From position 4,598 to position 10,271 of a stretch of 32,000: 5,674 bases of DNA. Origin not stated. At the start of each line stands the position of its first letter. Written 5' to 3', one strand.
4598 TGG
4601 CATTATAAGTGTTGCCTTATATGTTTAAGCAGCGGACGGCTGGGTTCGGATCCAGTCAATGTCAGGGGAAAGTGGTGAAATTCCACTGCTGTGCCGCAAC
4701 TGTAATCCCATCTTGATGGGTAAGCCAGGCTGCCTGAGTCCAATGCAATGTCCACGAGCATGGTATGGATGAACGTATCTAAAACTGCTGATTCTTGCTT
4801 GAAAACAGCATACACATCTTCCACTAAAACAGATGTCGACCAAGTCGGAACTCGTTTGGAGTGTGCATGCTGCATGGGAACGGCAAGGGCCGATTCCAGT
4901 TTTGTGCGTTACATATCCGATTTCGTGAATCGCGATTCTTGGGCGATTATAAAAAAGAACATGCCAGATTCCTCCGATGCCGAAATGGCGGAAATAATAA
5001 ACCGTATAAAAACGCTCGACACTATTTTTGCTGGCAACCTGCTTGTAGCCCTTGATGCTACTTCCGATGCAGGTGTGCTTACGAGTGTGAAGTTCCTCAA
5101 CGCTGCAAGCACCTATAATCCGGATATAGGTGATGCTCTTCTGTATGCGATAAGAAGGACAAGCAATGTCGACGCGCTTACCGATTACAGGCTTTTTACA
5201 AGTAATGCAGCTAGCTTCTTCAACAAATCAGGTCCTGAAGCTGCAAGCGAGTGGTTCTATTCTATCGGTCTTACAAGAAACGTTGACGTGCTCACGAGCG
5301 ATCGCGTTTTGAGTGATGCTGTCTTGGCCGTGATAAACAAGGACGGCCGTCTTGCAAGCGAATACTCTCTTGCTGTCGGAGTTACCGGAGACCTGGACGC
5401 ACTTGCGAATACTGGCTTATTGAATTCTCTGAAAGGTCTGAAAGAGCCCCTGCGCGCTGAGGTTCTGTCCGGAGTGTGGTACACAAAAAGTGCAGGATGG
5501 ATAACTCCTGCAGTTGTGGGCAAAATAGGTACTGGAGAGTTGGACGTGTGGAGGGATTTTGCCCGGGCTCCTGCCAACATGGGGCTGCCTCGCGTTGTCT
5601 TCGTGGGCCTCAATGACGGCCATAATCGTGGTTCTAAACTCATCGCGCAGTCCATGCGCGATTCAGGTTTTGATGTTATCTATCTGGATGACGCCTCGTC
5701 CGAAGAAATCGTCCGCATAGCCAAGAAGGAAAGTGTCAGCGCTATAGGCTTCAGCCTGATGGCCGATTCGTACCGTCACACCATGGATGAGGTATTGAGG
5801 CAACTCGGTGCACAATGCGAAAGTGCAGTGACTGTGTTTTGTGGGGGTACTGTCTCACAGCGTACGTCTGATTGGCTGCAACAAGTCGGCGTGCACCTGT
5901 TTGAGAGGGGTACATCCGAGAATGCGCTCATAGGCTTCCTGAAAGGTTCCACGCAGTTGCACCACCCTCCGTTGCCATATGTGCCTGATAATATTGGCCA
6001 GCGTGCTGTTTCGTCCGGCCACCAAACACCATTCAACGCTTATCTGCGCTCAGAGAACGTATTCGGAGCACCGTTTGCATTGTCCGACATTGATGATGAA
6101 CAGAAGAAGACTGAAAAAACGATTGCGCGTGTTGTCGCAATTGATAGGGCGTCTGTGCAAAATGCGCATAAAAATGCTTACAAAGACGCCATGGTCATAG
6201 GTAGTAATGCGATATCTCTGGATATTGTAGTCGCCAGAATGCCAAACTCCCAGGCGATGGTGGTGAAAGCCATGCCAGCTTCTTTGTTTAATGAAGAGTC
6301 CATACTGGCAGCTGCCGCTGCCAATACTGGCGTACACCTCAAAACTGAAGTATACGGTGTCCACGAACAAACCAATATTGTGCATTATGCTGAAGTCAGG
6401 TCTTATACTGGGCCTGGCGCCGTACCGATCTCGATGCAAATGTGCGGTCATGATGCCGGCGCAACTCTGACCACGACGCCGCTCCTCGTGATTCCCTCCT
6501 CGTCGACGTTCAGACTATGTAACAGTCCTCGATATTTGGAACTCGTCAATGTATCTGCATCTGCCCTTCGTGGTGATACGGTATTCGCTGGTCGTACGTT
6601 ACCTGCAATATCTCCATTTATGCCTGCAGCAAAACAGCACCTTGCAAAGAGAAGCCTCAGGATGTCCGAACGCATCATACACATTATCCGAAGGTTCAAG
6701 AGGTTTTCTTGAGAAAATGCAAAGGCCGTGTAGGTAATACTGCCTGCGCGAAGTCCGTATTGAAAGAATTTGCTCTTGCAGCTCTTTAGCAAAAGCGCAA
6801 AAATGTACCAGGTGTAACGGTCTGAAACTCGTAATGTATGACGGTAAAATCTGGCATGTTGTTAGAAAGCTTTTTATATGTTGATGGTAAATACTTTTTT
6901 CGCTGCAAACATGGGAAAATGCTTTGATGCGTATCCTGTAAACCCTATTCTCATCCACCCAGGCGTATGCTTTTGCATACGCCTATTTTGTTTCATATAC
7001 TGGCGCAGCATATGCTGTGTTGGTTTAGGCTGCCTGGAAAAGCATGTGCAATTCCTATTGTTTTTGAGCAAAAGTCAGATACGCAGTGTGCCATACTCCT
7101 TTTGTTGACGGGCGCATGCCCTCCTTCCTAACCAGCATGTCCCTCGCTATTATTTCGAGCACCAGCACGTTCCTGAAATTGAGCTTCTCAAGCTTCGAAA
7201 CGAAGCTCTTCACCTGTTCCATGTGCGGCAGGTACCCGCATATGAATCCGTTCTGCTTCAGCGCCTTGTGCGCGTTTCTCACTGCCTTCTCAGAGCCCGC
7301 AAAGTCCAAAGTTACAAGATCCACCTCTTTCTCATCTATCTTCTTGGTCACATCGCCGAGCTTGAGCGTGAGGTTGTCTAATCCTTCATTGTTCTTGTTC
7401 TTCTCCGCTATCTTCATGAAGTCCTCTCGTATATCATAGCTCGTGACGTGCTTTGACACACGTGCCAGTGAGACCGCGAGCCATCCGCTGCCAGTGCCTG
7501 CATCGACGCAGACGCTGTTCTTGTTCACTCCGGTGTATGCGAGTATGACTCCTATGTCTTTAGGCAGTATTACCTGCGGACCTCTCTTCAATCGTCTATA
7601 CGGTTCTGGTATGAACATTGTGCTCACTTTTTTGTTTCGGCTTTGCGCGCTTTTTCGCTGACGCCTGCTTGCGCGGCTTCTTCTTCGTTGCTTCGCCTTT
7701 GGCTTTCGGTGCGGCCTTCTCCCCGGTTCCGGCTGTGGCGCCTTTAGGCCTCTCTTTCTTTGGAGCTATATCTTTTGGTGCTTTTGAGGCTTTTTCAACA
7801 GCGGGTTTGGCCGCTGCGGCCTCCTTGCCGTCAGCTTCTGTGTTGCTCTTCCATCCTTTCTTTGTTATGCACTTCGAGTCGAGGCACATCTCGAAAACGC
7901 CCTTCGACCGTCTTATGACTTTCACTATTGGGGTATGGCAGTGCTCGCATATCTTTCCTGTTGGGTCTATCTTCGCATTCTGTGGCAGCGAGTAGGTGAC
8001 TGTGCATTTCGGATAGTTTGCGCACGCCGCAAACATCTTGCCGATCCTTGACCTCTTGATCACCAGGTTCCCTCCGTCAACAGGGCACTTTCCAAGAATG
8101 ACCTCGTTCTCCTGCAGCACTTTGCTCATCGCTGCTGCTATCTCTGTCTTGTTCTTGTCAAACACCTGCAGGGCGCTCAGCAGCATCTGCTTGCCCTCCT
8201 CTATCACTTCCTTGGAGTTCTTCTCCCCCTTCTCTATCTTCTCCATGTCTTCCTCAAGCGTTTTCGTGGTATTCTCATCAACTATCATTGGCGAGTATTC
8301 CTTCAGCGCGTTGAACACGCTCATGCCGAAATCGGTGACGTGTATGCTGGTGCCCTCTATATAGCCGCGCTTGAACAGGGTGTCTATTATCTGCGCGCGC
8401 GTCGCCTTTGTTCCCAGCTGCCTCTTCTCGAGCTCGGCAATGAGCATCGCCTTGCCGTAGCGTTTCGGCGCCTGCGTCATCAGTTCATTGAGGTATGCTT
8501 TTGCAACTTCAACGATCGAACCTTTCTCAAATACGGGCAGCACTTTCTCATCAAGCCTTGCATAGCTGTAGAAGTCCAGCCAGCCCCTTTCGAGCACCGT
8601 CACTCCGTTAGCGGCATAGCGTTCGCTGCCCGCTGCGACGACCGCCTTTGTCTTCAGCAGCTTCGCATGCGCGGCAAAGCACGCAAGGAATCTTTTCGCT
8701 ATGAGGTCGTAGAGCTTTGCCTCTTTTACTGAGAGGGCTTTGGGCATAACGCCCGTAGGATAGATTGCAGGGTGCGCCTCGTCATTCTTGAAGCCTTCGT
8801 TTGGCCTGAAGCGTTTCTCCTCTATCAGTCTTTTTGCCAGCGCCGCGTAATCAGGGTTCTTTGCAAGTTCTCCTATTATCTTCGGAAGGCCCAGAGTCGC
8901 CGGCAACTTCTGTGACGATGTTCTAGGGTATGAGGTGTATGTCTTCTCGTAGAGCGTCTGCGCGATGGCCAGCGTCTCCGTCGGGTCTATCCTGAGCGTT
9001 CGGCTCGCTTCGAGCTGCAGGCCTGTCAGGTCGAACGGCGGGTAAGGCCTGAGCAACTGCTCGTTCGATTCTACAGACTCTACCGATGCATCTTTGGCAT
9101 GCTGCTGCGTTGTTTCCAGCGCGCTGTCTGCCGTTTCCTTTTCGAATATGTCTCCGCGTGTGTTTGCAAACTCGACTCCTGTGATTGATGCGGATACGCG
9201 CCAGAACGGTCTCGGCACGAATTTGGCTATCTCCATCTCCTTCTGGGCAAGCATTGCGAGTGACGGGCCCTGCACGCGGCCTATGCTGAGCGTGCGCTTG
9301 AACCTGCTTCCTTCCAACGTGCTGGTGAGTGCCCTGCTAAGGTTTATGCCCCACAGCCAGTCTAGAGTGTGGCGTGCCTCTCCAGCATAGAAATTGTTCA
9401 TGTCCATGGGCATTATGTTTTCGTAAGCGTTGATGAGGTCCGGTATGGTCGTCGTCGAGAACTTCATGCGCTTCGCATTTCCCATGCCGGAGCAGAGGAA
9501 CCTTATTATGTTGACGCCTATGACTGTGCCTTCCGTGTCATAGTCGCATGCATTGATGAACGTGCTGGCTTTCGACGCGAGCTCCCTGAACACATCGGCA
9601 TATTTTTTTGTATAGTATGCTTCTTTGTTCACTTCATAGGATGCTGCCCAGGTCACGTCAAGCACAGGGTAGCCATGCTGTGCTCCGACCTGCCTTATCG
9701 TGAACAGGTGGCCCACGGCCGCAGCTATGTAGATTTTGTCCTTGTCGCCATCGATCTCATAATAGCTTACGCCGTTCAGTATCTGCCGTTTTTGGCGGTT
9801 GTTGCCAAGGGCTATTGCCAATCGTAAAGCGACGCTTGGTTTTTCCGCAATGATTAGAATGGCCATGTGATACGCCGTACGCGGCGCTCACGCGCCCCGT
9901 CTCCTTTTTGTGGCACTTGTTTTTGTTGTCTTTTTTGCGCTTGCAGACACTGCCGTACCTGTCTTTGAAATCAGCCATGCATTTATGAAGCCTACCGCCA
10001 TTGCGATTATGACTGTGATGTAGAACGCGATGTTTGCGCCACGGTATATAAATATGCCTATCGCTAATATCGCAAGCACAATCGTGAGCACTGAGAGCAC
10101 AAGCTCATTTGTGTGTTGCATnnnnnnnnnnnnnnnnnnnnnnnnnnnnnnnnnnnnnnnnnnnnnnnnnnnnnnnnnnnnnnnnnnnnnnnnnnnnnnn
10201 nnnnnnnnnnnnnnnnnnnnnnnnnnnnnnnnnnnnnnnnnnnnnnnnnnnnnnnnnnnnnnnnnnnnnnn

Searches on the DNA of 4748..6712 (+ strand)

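Call 17: search_rna_families(sources=[L001, L002, L003, L005, L006, L007, L008], threshold=gathering, show_alignments=6)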
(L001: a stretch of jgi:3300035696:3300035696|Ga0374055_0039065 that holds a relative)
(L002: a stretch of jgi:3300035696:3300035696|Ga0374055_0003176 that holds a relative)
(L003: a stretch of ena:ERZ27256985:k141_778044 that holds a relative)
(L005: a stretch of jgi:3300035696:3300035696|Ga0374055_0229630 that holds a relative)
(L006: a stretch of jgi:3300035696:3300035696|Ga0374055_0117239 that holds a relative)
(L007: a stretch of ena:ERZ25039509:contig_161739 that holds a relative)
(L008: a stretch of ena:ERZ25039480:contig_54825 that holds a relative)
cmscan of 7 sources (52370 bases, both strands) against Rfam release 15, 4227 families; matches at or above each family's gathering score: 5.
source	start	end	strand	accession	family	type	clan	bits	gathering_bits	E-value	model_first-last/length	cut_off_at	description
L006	1048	1188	+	RF00174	Cobalamin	Cis-reg; riboswitch;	CL00101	43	31.5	1.4e-07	1-189/189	no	Cobalamin riboswitch aptamer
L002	4661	4801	+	RF00174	Cobalamin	Cis-reg; riboswitch;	CL00101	40.9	31.5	5.5e-07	1-189/189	no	Cobalamin riboswitch aptamer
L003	1546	1686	+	RF00174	Cobalamin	Cis-reg; riboswitch;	CL00101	40.9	31.5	5.5e-07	1-189/189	no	Cobalamin riboswitch aptamer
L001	4859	4998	+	RF00174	Cobalamin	Cis-reg; riboswitch;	CL00101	39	31.5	1.9e-06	1-189/189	no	Cobalamin riboswitch aptamer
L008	1726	1859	+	RF00174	Cobalamin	Cis-reg; riboswitch;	CL00101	37.3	31.5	5.9e-06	1-189/189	no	Cobalamin riboswitch aptamer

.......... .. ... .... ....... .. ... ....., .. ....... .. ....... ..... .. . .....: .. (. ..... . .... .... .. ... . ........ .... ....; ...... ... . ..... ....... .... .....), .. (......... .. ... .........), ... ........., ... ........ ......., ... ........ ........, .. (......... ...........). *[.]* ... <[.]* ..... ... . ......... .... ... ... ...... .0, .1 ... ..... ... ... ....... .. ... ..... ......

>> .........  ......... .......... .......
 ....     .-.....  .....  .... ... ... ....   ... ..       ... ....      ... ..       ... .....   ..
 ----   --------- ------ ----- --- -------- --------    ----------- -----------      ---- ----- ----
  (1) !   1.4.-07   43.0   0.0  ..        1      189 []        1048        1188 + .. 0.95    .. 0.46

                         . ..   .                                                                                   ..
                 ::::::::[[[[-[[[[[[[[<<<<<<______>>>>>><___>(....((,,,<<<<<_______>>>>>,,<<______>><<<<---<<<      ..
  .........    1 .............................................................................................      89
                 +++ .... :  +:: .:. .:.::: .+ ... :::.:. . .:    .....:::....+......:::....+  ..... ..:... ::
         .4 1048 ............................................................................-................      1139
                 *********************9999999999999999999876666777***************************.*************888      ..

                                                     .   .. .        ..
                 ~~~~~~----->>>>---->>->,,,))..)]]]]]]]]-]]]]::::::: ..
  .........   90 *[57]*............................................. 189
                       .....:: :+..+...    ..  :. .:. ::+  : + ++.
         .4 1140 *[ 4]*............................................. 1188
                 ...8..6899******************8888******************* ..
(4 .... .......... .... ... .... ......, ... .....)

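Call 31: search_rna_families(sources=[L009, L010, L007, L005], threshold=evalue, max_evalue=0.01, show_alignments=3)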
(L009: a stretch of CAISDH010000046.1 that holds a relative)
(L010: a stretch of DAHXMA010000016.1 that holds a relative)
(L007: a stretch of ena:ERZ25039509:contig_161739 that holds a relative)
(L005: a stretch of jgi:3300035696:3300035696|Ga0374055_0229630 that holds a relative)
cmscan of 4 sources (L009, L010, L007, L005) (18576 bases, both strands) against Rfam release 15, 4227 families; matches with E-value up to 0.01: 1.
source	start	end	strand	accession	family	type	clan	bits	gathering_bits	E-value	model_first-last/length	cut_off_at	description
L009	1991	2125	+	RF00174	Cobalamin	Cis-reg; riboswitch;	CL00101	45.6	31.5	8.9e-09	1-189/189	no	Cobalamin riboswitch aptamer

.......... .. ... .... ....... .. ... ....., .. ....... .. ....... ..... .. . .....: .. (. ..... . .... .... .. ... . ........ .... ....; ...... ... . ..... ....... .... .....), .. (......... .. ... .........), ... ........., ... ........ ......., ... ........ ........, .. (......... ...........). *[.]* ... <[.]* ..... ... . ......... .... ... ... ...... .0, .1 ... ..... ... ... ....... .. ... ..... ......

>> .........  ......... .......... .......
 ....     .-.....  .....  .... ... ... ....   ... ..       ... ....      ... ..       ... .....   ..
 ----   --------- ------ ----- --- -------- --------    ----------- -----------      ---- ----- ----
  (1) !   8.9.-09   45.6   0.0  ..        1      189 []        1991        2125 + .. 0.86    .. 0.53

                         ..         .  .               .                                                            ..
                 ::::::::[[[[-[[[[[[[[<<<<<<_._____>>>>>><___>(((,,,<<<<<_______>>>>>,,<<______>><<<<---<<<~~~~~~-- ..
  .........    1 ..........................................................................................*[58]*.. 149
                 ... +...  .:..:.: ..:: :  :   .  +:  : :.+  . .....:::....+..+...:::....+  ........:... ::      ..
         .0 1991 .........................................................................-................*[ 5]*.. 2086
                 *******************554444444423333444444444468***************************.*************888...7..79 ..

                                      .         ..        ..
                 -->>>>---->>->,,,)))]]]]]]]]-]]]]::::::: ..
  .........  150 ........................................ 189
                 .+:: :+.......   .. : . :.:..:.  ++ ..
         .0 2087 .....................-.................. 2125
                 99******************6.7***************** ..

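Call 65: search_rna_families(source=L010, start=2300, end=3100, threshold=evalue, max_evalue=5)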
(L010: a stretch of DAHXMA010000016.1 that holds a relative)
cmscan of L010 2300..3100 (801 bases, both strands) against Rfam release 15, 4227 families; matches with E-value up to 5: 1.
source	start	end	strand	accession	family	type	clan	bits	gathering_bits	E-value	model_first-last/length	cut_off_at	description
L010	2417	2459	+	RF00462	IRES_APC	Cis-reg; IRES;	-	16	50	4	1-53/53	no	APC internal ribosome entry site (IRES)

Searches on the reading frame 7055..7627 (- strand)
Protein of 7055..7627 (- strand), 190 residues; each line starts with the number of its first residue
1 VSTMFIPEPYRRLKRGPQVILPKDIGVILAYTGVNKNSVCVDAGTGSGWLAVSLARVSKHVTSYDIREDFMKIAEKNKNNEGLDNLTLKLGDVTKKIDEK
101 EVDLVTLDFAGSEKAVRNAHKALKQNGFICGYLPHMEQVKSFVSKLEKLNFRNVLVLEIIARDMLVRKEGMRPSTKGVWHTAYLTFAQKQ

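Call 6: search_protein_families(library=pfam, proteins=[window:7055-7627:-], max_evalue=0.01)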
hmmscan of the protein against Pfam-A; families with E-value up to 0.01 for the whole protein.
window:7055-7627:- (190 aa): 18 families
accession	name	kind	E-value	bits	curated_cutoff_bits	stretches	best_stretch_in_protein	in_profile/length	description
PF08704.16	GCD14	-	3.3e-22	79.8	26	1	15-170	19-183/247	tRNA methyltransferase complex GCD14 subunit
PF13847.12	Methyltransf_31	-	2.9e-12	46.9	27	1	36-149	3-128/145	Methyltransferase domain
PF08241.18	Methyltransf_11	-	1e-09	39.3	21.2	1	41-129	1-93/95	Methyltransferase domain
PF13649.12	Methyltransf_25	-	3e-09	37.9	27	1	41-127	2-97/97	Methyltransferase domain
PF05175.20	MTS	-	1.9e-06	28.1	23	1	36-105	31-102/170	Methyltransferase small domain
PF12847.13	Methyltransf_18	-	1.7e-05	25.3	27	1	34-107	12-88/151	Methyltransferase domain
PF00398.26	RrnaAD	-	2.4e-05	24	24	1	28-92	22-84/263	Ribosomal RNA adenine dimethylase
PF01135.25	PCMT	-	4.4e-05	23.8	20.3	1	22-95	59-135/210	Protein-L-isoaspartate(D-aspartate) O-methyltransferase (PCMT)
PF08242.18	Methyltransf_12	-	5.5e-05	24.3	30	1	41-129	1-98/98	Methyltransferase domain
PF06325.19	PrmA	-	9.1e-05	22.5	22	1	35-105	160-230/296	Ribosomal protein L11 methyltransferase (PrmA)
PF02390.23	Methyltransf_4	-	0.0013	18.7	24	0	37-97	2-64/173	Putative methyltransferase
PF01209.24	Ubie_methyltran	-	0.0014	18.4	20.1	1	31-127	42-147/233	ubiE/COQ5 methyltransferase family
PF09445.16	Methyltransf_15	-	0.0016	18.5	22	1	39-107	3-72/165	RNA cap guanine-N2 methyltransferase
PF02475.24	TRM5-TYW2_MTfase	-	0.0019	18.6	28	1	34-147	34-153/164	TRM5/TYW2 methyltransferase domain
PF13489.12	Methyltransf_23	-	0.0036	17.5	27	1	35-74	21-60/164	Methyltransferase domain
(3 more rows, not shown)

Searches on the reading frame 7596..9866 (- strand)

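Call 6: search_protein_families(library=pfam, proteins=[window:7596-9866:-], max_evalue=0.01)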
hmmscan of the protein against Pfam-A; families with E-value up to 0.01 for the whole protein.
window:7596-9866:- (756 aa): 3 families
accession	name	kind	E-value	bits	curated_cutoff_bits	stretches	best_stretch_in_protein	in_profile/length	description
PF01131.25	Topoisom_bac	-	1.1e-114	384.2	35.1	1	155-555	3-410/411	DNA topoisomerase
PF01396.24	Zn_ribbon_Top1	-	2.9e-11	43.4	32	1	592-630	2-39/39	Topoisomerase DNA binding C4 zinc finger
PF01751.28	Toprim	-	5.8e-11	42.9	23.1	1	4-137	2-94/96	Toprim domain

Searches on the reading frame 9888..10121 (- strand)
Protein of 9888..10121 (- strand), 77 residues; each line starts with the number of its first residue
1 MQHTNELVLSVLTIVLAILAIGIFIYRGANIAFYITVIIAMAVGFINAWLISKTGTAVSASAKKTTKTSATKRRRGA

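Call 71: search_protein_families(library=pfam, proteins=[window:9888-10121:-], max_evalue=0.01)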
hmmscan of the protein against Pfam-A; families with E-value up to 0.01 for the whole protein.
window:9888-10121:- (77 aa): 1 family
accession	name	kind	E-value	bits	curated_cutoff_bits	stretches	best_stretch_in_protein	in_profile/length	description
PF04186.18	FxsA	-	0.0052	17.3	25.2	1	12-68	2-58/109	FxsA cytoplasmic membrane protein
